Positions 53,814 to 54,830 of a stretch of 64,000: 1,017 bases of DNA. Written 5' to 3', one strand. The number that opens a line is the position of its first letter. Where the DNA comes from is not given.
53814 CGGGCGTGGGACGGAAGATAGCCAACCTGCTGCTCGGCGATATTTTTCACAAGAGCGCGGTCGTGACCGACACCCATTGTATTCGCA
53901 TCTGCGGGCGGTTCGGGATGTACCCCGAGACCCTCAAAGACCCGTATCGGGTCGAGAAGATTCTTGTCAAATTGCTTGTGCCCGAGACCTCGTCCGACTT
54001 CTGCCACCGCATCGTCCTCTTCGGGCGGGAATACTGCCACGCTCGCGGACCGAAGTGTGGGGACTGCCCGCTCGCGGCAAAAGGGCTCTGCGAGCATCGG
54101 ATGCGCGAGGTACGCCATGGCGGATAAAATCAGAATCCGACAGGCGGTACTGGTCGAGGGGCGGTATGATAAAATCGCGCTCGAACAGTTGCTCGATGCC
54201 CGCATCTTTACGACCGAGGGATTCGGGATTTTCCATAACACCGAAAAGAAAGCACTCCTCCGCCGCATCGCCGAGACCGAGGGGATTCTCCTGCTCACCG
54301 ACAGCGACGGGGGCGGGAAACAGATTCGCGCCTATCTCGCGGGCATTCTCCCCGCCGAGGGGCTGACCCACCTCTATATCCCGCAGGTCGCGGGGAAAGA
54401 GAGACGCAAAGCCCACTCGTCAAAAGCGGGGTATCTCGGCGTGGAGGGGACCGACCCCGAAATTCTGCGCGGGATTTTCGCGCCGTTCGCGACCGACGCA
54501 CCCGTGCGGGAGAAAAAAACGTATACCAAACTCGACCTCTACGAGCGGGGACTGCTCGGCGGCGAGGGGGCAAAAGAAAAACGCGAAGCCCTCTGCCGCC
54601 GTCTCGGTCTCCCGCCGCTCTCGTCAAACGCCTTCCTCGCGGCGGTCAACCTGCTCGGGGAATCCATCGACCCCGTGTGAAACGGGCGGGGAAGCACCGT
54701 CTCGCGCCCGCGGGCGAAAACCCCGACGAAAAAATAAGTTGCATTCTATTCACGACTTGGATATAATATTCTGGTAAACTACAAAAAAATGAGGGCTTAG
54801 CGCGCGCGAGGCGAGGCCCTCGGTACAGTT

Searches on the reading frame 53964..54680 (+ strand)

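Call 8: search_protein_families(library=pfam, proteins=[window:53964-54680:+], max_evalue=0.001)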
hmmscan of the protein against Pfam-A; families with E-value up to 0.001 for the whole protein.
window:53964-54680:+ (238 aa): 3 families
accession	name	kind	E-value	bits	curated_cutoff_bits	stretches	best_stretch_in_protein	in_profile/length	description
PF13331.11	DUF4093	-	1.2e-15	58.2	25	1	158-232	2-76/86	Domain of unknown function (DUF4093)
PF13662.12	Toprim_4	-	1.8e-05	25.3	25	1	60-133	2-78/85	Toprim domain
PF01751.28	Toprim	-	2.2e-05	25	23.1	1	61-130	2-85/96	Toprim domain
